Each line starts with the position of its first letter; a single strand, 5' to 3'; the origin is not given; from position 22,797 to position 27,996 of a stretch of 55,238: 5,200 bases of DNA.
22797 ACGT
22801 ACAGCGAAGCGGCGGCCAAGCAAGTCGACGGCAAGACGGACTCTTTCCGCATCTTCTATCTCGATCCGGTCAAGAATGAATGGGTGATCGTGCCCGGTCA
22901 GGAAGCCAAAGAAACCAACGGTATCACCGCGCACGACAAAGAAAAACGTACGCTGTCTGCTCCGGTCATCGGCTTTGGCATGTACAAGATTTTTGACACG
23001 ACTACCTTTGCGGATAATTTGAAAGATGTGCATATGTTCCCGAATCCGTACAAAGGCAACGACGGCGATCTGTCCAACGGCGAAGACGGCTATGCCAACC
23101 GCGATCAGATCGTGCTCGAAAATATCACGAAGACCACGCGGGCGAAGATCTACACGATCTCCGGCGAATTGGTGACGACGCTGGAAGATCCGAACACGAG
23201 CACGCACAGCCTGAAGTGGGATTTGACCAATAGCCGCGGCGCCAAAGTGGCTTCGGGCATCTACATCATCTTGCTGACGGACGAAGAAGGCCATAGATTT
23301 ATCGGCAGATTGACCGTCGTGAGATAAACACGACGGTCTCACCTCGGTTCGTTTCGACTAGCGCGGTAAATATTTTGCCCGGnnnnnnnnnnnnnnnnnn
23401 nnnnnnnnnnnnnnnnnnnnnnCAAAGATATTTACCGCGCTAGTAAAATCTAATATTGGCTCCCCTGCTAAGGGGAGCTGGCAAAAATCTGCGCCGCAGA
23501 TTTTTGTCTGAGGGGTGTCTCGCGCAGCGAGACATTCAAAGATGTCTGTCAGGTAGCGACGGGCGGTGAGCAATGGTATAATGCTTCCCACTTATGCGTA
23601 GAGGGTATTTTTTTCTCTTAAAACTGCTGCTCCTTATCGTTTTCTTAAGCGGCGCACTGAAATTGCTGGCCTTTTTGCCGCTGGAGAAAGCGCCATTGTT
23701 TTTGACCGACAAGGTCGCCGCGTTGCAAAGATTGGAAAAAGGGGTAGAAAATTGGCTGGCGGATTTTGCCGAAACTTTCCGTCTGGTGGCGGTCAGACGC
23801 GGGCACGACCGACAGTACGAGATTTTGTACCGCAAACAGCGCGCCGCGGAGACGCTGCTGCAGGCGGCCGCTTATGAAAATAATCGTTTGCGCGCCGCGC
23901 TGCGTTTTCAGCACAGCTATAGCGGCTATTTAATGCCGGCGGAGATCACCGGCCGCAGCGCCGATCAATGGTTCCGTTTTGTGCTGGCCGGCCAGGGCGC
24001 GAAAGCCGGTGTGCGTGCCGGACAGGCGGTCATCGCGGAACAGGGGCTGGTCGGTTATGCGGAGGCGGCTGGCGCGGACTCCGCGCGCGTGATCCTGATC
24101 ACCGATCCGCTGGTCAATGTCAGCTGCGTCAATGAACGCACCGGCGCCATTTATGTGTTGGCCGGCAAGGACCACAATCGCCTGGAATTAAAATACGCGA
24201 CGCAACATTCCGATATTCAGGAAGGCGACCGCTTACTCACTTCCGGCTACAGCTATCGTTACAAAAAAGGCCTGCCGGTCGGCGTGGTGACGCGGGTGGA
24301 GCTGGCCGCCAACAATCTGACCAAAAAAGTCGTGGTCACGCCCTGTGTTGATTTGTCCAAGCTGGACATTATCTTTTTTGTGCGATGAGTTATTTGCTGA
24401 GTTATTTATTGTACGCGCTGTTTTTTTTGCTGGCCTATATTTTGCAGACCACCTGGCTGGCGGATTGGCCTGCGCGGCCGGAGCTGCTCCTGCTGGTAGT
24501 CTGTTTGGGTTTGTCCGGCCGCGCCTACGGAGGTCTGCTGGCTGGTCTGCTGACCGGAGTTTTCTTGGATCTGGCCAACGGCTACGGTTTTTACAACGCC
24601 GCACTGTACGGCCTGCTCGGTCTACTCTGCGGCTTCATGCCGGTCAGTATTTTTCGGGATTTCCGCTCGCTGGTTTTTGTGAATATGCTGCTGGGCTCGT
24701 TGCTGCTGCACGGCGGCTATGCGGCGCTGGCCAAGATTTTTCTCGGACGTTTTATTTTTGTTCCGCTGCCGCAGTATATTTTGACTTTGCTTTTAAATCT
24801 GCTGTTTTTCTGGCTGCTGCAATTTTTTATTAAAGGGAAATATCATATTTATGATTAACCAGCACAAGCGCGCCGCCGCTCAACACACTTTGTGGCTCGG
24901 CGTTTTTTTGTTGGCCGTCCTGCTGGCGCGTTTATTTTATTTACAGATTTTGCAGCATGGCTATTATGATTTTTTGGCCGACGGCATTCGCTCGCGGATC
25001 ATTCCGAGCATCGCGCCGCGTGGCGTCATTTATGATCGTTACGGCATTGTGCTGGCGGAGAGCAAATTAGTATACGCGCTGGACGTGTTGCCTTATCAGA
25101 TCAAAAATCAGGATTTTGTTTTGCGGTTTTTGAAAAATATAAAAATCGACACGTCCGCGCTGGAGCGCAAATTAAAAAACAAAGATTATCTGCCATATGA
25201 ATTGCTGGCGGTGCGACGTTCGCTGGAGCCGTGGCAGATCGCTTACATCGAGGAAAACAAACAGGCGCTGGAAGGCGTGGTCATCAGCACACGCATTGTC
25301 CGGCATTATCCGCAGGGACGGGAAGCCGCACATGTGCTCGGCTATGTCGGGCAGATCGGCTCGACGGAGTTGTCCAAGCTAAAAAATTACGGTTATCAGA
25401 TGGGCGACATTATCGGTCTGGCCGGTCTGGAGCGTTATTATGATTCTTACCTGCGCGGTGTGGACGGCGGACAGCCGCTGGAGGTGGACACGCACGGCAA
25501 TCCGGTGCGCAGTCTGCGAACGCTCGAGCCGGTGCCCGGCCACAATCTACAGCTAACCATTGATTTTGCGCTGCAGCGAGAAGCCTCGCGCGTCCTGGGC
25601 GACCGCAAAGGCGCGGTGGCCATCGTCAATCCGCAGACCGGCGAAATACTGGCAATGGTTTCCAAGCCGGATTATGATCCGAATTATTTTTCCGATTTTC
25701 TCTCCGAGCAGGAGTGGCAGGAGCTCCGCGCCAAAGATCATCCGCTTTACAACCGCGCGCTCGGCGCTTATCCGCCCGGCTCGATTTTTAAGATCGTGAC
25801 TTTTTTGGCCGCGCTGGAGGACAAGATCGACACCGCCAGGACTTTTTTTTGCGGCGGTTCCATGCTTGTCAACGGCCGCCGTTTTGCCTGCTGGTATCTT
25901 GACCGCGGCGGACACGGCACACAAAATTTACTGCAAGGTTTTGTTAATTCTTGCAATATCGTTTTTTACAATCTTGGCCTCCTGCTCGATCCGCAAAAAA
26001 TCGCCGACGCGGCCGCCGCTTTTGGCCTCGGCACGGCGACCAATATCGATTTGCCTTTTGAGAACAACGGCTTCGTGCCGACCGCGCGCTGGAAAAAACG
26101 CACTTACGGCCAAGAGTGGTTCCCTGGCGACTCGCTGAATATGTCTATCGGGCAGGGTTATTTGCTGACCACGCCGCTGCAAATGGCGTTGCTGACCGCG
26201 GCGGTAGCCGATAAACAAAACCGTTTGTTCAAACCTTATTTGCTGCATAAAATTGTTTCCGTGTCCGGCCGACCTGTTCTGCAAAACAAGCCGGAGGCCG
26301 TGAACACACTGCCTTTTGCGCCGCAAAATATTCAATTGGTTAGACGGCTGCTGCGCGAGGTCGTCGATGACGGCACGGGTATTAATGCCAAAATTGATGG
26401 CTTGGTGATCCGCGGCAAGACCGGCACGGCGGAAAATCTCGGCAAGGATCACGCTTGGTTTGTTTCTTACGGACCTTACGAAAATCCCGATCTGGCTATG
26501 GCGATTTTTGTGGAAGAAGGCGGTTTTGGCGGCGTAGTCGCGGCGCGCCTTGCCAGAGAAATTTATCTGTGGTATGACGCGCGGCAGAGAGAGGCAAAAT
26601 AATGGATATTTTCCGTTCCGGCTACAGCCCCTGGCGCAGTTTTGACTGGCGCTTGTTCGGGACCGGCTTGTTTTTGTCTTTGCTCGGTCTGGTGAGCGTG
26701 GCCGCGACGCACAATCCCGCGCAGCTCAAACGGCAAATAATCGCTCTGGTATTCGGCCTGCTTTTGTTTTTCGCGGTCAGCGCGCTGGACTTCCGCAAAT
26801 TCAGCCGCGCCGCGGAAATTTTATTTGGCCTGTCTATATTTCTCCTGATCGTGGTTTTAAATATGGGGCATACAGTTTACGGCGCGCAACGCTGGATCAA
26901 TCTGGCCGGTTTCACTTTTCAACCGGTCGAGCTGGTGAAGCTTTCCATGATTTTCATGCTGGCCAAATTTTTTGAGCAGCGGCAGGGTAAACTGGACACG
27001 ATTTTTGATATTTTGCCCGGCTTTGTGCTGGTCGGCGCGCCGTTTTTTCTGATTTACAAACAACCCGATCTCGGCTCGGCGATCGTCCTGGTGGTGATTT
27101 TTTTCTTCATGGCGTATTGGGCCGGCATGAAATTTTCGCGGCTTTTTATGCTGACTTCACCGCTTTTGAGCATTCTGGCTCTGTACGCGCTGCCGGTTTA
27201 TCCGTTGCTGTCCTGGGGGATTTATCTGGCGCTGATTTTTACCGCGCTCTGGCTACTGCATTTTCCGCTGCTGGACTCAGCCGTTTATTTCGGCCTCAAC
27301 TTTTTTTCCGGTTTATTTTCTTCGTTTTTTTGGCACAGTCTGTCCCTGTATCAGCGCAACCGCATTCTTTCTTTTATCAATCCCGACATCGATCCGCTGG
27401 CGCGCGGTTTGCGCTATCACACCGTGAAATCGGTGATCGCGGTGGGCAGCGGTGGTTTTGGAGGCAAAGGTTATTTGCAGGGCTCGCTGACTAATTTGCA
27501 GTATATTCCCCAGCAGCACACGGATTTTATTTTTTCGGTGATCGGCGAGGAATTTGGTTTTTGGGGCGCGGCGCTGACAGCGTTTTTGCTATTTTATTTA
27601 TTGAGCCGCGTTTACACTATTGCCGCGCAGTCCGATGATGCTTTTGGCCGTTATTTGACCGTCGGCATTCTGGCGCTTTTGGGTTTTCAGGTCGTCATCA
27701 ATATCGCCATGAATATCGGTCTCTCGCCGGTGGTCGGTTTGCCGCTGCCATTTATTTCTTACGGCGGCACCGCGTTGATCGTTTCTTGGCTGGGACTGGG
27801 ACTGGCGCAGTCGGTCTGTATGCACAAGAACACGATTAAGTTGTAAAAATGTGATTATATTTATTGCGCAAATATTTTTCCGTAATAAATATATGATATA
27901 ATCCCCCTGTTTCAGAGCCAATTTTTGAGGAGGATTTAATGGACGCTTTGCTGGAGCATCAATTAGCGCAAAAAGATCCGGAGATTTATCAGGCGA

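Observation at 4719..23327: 18.6-kb single ORF: ~6,200-aa secreted protein with three FG-GAP regions, a long Ig-like array and a sorting-type C-terminal domain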

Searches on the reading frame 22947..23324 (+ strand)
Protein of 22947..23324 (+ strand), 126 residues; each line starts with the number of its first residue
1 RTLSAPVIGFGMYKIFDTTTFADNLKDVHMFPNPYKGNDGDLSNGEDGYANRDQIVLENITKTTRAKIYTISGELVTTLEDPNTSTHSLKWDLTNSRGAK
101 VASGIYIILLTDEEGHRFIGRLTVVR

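Call 55: search_solved_structures(query=A1, max_evalue=1, show_alignments=3)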
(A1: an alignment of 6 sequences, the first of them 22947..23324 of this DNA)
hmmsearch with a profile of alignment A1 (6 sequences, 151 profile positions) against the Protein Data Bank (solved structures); distinct sequences matched with E-value up to 1: 4.
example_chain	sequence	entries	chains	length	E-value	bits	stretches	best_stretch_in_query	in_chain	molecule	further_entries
5m11_A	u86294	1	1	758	8.8e-05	25.4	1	81-151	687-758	Immunoreactive 84kD antigen PG93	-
4zzf_A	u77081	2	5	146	0.27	14.1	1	94-133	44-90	Flagellar basal body rod modification protein | Basal-body rod modification protein FlgD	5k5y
4zzk_A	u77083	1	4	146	0.27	14.1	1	94-133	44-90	Basal-body rod modification protein FlgD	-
6za2_A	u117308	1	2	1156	0.31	13.9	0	94-132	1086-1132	Por secretion system protein porU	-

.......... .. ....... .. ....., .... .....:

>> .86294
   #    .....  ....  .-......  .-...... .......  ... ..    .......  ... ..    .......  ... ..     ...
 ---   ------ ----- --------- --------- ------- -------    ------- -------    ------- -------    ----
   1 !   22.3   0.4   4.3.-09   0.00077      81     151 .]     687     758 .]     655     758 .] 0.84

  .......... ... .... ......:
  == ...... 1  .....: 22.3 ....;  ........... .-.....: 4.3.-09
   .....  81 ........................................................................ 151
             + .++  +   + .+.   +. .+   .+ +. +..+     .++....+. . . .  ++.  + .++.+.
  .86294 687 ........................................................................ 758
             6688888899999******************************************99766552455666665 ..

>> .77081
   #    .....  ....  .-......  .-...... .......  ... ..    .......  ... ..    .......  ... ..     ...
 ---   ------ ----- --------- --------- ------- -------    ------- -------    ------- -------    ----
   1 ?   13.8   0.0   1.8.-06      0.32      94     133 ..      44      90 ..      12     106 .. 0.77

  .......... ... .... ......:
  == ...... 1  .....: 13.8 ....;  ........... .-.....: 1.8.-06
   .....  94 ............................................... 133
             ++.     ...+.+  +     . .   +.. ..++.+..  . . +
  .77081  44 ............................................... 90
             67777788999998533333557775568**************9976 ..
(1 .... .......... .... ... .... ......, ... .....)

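Call 56: find_homologous_proteins(query=A1, max_evalue=0.001)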
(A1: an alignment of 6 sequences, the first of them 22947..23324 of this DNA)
Query A1 (6 sequences) (126 aa, profile of the alignment): 603 proteins with E <= 0.001 among 8000 candidates; the best 120 are listed.
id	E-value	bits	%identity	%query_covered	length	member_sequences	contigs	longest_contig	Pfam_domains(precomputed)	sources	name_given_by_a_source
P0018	1.9e-73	263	60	100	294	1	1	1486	-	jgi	-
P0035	3.9e-64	233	89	100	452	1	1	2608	-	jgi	jgi:hypothetical protein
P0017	1.0e-61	225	94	100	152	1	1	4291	PF13860.13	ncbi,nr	ncbi:MAG: hypothetical protein LBL50_05455, partial [Candidatus Margulisbacteria bacterium]|nr:hypot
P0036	1.6e-60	221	52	100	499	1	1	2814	PF13860.13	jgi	jgi:hypothetical protein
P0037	8.3e-56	206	55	99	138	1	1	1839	PF13860.13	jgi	jgi:hypothetical protein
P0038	2.9e-50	188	48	100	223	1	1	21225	-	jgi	-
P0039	2.0e-32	130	34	100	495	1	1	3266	-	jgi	jgi:hypothetical protein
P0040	5.9e-32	128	37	100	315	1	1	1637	PF13585.13,PF13860.13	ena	-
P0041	4.6e-29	119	35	91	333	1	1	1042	PF18962.8,PF13860.13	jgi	jgi:hypothetical protein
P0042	4.4e-27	113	28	99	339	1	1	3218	-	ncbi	ncbi:MAG: hypothetical protein COX40_01745, partial [Candidatus Omnitrophica bacterium CG23_combo_of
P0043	1.1e-26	111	34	100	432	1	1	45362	PF13585.13,PF13860.13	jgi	jgi:hypothetical protein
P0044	4.7e-24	103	30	100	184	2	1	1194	-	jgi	jgi:hypothetical protein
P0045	2.1e-21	94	34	99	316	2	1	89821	PF18962.8,PF13860.13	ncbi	ncbi:MAG: FlgD immunoglobulin-like domain containing protein [bacterium]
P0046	7.9e-21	92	34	99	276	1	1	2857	PF18962.8,PF13860.13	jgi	-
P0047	2.7e-20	90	30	100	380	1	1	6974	PF13585.13,PF13860.13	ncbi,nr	ncbi:MAG: T9SS type A sorting domain-containing protein, partial [bacterium]|nr:T9SS type A sorting 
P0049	8.6e-20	89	34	98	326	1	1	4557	PF18962.8,PF13860.13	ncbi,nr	ncbi:MAG: T9SS type A sorting domain-containing protein [bacterium]|nr:T9SS type A sorting domain-co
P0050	8.7e-20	89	34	85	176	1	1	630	PF13585.13,PF18962.8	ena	-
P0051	1.6e-19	88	31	83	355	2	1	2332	PF13585.13,PF18962.8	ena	-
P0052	6.6e-19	86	33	98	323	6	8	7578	PF18962.8,PF13860.13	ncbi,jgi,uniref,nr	ncbi:hypothetical protein CO110_02810 [Candidatus Desantisbacteria bacterium CG_4_9_14_3_um_filter_4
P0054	1.4e-18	85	34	82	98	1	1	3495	PF18962.8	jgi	-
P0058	5.2e-18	83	29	98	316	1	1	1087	PF18962.8,PF13860.13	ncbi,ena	ncbi:MAG: FlgD immunoglobulin-like domain containing protein [Candidatus Desantisbacteria bacterium]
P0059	7.6e-18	83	31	100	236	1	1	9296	PF18962.8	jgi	-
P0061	1.3e-17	82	37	82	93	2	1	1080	PF18962.8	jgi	jgi:hypothetical protein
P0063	2.3e-17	81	28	93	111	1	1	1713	PF18962.8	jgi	-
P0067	6.8e-17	79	35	92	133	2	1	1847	PF18962.8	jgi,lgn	jgi:hypothetical protein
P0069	7.8e-17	79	35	87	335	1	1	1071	PF01833.31,PF18962.8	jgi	jgi:hypothetical protein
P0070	8.9e-17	79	30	71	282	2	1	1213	PF18962.8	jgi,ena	-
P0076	4.1e-16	77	35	83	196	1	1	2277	PF13585.13,PF18962.8,PF13860.13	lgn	-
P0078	5.7e-16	76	33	82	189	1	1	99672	PF18962.8,PF13860.13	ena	-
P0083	1.2e-15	75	35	87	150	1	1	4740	PF18962.8,PF13860.13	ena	-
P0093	3.3e-15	74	41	85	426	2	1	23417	PF12671.14,PF18962.8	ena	-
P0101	8.3e-15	73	36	83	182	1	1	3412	PF13585.13,PF18962.8,PF13860.13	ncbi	-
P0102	9.1e-15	73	35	79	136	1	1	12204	PF18962.8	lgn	-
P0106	1.6e-14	72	33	83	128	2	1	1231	PF18962.8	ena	-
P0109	1.8e-14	72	31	86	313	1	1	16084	PF18962.8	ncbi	-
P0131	1.2e-13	69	36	82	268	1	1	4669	PF18962.8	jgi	jgi:hypothetical protein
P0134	1.4e-13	69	38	82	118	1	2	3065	PF18962.8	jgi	jgi:hypothetical protein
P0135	1.4e-13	69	30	98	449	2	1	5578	PF13585.13,PF13205.13,PF18962.8,PF13860.13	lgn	-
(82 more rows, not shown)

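Call 104: find_related_loci(query=A1, collection=metagenome_contigs, flank=10000)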
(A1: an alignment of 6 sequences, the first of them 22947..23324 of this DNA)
Query A1 (126 aa) in metagenome_contigs; peptide patterns used: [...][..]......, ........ (x = any residue, [..] = any of these).
448 stretches matched a pattern; 285 encode a relative of the query (tblastn E <= 1e-3); the best 80 are kept; 78 distinct loci.
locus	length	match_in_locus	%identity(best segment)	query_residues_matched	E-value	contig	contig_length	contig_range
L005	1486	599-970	60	1-126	4e-47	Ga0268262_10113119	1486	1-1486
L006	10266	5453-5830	48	2-126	2e-36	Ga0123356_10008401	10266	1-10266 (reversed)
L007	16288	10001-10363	35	1-126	7e-22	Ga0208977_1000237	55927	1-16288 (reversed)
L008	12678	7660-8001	37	5-126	6e-19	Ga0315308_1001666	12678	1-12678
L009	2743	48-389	36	5-126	2e-18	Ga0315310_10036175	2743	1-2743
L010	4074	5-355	34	3-126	3e-17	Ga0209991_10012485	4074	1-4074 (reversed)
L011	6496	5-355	34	3-126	3e-17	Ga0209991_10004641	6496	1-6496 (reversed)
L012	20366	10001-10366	35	1-124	4e-17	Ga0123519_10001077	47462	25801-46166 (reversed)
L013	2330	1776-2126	32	3-126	8e-17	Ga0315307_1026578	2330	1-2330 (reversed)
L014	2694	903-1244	35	5-126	3e-16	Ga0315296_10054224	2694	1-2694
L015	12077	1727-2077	33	3-126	4e-16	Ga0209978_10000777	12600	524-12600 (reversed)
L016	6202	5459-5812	34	3-126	5e-16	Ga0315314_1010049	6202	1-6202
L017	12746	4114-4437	35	10-126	6e-16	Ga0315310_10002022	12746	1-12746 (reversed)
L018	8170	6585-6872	37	16-126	7e-16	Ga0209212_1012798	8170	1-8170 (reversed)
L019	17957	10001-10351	34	3-126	8e-16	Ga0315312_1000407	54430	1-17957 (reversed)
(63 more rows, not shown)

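Call 107: find_encoding_contigs(protein=P0038, flank=10000, max_places=2)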
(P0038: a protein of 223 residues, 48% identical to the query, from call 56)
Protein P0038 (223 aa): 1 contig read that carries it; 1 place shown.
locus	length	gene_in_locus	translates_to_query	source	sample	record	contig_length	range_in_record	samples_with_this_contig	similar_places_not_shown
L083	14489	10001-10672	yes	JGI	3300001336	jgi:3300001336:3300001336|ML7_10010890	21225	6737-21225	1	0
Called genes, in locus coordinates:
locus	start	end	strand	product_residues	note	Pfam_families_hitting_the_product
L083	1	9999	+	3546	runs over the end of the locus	-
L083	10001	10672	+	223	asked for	-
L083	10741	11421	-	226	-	PF00557:Peptidase_M24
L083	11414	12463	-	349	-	PF00465:Fe-ADH (faint), PF13685:Fe-ADH_2, PF01761:DHQ_synthase, PF24621:DHQS_C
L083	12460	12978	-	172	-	PF13238:AAA_18 (weak), PF13671:AAA_33 (weak), PF01202:SKI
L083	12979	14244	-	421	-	PF02844:GARS_N, PF01071:GARS_A, PF02655:ATP-grasp_3 (weak), PF02222:ATP-grasp (weak), PF02843:GARS_C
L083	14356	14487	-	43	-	?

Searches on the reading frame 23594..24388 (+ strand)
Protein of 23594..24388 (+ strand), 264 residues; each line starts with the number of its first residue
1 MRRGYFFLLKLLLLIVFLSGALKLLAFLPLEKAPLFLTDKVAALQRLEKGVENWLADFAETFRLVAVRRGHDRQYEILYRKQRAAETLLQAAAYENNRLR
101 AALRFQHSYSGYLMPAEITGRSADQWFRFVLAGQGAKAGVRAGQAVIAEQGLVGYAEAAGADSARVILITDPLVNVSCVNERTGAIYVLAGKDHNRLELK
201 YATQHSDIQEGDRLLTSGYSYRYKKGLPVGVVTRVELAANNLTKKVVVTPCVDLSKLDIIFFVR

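Call 6: search_protein_families(library=pfam, max_evalue=0.001, proteins=[window:23594-24388:+])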
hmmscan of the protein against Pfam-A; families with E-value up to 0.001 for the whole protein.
window:23594-24388:+ (264 aa): 1 family
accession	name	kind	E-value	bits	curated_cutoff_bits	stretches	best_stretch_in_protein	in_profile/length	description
PF04085.20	MreC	-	5e-38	130.6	28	1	118-262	1-145/147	Rod shape-determining protein MreC, barrel core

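Call 24: find_related_loci(query=window:23594-24385:+, collection=genome_contigs, flank=10000)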
Query window:23594-24385:+ (264 aa) in genome_contigs; peptide patterns used: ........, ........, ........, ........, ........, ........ (x = any residue, [..] = any of these).
352 stretches matched a pattern; 4 encode a relative of the query (tblastn E <= 1e-3); 3 distinct loci.
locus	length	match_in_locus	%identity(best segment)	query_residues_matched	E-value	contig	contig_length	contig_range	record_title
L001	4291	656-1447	95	1-264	7e-175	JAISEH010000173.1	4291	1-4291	MAG: Candidatus Margulisiibacteriota bacterium isolate Gx485_bin185 k119_1871439, whole genome shotgun sequence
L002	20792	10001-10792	89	1-264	2e-157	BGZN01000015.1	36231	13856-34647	Candidatus Termititenax aidoneus NkOx7-01 DNA, TG2_NkOx7-01_NODE_015, whole genome shotgun sequence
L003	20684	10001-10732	26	11-260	1e-16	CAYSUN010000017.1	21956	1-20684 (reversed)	MAG TPA_asm: uncultured Gammaproteobacteria bacterium isolate SRP178699_co2_536 genome assembly, contig: NODE_1556_lengt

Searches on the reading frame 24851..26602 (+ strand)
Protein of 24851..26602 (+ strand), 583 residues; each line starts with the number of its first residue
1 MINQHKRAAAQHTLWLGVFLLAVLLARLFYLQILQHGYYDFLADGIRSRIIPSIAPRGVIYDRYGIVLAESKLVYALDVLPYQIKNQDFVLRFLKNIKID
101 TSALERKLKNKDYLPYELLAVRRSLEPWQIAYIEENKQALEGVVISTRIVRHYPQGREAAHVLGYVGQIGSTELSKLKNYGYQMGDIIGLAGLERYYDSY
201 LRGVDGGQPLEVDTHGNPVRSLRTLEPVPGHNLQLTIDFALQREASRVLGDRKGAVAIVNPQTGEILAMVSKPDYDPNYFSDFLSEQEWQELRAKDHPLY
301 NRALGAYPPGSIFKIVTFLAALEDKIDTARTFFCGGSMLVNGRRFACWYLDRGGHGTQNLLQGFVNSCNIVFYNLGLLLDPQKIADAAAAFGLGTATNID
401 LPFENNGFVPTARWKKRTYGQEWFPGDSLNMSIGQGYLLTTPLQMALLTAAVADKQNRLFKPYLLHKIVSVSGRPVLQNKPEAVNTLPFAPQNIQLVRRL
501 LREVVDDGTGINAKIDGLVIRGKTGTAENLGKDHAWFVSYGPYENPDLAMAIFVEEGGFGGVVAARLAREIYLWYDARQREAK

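Call 6: search_protein_families(library=pfam, max_evalue=0.001, proteins=[window:24851-26602:+])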
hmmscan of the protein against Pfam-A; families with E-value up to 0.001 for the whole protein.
window:24851-26602:+ (583 aa): 2 families
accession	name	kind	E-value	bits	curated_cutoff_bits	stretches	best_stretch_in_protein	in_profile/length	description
PF00905.27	Transpeptidase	-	9.9e-63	212.5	22.1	1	254-572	1-298/299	Penicillin binding protein transpeptidase domain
PF03717.20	PBP_dimer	-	2.9e-42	145.6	24.4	1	55-221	4-178/180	Penicillin-binding Protein dimerisation domain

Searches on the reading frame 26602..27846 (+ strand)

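Call 6: search_protein_families(library=pfam, max_evalue=0.001, proteins=[window:26602-27846:+])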
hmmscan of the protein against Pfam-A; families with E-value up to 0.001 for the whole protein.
window:26602-27846:+ (414 aa): 1 family
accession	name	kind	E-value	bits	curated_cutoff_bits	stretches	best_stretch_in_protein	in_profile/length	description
PF01098.24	FTSW_RODA_SPOVE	-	3.6e-79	266.8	26.4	2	218-409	167-354/356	Cell cycle protein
